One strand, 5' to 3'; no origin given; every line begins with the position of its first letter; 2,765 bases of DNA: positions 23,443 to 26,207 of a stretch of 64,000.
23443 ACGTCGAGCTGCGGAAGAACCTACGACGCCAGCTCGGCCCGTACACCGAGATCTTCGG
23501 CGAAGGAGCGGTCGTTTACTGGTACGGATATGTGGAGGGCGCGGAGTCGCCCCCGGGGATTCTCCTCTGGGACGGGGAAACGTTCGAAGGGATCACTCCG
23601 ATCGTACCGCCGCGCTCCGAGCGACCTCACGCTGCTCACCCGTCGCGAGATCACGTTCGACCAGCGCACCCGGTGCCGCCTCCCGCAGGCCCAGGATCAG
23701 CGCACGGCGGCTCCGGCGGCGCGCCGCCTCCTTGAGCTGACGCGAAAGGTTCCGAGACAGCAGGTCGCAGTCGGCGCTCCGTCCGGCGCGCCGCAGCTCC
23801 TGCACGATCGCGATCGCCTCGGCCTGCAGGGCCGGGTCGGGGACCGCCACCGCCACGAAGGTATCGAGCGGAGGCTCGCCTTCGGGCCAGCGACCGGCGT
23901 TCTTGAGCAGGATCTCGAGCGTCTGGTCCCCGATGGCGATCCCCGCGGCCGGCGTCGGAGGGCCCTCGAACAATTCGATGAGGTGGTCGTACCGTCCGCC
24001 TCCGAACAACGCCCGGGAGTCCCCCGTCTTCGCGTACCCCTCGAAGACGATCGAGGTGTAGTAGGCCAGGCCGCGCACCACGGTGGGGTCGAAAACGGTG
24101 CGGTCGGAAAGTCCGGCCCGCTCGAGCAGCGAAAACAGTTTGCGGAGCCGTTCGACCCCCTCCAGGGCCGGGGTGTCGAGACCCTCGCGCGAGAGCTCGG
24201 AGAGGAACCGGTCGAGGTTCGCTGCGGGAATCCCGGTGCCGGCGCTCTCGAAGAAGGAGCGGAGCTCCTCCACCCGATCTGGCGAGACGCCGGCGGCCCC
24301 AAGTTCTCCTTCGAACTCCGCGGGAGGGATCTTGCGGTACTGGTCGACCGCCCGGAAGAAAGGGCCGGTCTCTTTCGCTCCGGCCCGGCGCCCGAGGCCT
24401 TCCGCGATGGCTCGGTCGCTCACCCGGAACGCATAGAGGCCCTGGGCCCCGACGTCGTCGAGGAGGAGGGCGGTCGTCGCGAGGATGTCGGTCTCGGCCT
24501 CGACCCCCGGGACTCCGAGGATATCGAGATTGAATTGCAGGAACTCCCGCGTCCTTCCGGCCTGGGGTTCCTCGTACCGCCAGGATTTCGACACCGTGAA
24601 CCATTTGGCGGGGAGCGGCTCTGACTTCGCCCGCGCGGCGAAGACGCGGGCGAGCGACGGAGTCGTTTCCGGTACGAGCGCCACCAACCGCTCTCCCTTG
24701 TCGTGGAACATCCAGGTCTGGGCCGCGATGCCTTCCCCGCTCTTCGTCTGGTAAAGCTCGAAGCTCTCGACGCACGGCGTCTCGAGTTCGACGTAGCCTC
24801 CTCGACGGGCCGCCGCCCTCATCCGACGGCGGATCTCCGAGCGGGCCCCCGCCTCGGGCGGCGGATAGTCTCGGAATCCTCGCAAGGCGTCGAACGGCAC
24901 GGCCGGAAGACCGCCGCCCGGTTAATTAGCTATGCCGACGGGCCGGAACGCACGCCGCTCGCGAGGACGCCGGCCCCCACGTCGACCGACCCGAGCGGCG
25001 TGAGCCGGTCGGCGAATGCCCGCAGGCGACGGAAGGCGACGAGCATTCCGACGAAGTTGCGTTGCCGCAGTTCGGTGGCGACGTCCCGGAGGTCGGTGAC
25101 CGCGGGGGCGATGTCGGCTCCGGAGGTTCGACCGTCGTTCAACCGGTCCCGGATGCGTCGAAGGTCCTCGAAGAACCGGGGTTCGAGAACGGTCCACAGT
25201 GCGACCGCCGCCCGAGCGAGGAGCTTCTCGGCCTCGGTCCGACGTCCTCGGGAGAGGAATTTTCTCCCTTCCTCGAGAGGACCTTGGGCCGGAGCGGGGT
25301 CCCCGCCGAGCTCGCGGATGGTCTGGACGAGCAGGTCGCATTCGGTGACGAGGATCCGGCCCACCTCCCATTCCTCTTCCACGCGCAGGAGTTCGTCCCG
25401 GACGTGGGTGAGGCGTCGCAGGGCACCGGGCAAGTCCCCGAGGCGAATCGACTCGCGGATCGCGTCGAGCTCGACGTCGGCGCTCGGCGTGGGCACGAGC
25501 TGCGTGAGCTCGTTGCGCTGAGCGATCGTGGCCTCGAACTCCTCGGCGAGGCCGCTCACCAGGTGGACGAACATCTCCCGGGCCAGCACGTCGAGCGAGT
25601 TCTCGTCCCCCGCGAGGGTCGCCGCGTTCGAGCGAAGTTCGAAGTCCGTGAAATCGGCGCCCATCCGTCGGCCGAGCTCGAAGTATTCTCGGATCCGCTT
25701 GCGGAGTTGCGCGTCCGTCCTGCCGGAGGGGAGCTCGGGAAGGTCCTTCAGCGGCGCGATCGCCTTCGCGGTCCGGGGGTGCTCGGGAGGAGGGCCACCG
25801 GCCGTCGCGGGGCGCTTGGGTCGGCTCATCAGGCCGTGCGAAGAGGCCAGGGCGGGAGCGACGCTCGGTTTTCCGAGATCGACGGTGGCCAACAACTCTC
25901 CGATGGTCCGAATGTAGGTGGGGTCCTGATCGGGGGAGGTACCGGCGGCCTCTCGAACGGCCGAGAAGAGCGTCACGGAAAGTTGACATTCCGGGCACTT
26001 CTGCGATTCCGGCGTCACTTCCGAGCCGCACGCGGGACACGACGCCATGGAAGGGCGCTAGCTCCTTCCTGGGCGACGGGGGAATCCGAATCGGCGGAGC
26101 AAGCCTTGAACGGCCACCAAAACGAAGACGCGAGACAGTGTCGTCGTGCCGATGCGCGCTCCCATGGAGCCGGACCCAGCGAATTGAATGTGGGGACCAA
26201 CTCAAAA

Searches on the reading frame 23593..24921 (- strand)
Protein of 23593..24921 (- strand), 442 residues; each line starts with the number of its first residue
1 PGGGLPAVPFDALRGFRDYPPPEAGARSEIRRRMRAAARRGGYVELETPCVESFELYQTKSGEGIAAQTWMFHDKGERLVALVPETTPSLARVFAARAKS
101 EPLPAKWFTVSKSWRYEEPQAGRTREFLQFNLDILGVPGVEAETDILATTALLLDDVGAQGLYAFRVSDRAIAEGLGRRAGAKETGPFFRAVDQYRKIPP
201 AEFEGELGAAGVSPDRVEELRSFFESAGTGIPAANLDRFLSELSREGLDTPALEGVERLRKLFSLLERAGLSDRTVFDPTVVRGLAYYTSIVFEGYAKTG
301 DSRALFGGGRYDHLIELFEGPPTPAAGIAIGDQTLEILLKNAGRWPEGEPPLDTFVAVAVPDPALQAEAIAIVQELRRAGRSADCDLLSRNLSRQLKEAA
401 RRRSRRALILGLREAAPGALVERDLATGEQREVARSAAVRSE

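Call 12: search_protein_families(library=ncbifam, proteins=[window:23593-24921:-], max_evalue=0.001)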
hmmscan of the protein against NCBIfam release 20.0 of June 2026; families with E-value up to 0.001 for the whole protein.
window:23593-24921:- (442 aa): 18 families
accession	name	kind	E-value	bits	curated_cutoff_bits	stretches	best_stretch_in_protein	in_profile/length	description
TIGR00442.1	hisS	equivalog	5.4e-88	295.7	286.75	1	12-434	2-405/406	histidine--tRNA ligase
TIGR00443.1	hisZ_biosyn_reg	equivalog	5.1e-49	167.1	271.65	1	17-331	1-304/314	ATP phosphoribosyltransferase regulatory subunit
NF009085.0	PRK12420.1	equivalog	3.6e-43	148.5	540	1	12-435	6-419/426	histidine--tRNA ligase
NF008942.0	PRK12292.2-5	equivalog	2.7e-38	131.7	643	2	14-160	13-160/434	ATP phosphoribosyltransferase regulatory subunit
NF008941.0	PRK12292.2-4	equivalog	8.6e-31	107.2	447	2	253-383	240-360/393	ATP phosphoribosyltransferase regulatory subunit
NF008940.0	PRK12292.2-3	equivalog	3.5e-29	101.8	450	2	238-403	217-383/404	ATP phosphoribosyltransferase regulatory subunit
NF008936.0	PRK12292.1-3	equivalog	8.3e-29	100.6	492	2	250-347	238-333/406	ATP phosphoribosyltransferase regulatory subunit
NF008945.0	PRK12292.3-3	equivalog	1.2e-19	70.7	409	1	15-403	5-350/368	ATP phosphoribosyltransferase regulatory subunit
NF008938.0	PRK12292.1-6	equivalog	3e-18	65.9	833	2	15-149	11-143/420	ATP phosphoribosyltransferase regulatory subunit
NF008943.0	PRK12292.3-1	equivalog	5.3e-18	65.3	690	1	14-376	28-361/403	ATP phosphoribosyltransferase regulatory subunit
NF009086.0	PRK12421.1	equivalog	2.6e-17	62.8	318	1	18-393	15-368/389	ATP phosphoribosyltransferase regulatory subunit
NF008953.0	PRK12295.1-6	equivalog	4.9e-16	58.6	384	2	208-336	249-376/384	ATP phosphoribosyltransferase regulatory subunit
NF008935.0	PRK12292.1-1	equivalog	5.4e-12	45.4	350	2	259-344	240-322/382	ATP phosphoribosyltransferase regulatory subunit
NF008950.0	PRK12295.1-3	equivalog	5.8e-12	45.6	492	1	245-329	282-368/387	ATP phosphoribosyltransferase regulatory subunit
NF008944.0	PRK12292.3-2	equivalog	1.5e-11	44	374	1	258-341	257-339/341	ATP phosphoribosyltransferase regulatory subunit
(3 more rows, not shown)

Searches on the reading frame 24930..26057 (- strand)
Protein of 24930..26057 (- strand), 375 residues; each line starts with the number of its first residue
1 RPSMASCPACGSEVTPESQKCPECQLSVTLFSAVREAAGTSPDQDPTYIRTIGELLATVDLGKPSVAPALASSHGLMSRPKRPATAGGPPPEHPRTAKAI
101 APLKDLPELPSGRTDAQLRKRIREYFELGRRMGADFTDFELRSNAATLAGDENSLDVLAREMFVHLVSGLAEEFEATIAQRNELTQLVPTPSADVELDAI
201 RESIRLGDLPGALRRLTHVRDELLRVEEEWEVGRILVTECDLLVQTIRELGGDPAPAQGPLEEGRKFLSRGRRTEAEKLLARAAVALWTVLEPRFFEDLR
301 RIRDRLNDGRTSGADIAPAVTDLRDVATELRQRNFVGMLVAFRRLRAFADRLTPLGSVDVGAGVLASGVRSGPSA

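Call 64: search_protein_families(library=pfam, proteins=[window:24930-26057:-], max_evalue=0.0001)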
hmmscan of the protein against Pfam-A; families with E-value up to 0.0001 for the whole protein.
window:24930-26057:- (375 aa): 1 family
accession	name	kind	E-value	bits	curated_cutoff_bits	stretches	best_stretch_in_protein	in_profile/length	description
PF13248.11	Zn_ribbon_3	-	1.1e-05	25.1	27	1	3-25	1-23/26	zinc-ribbon domain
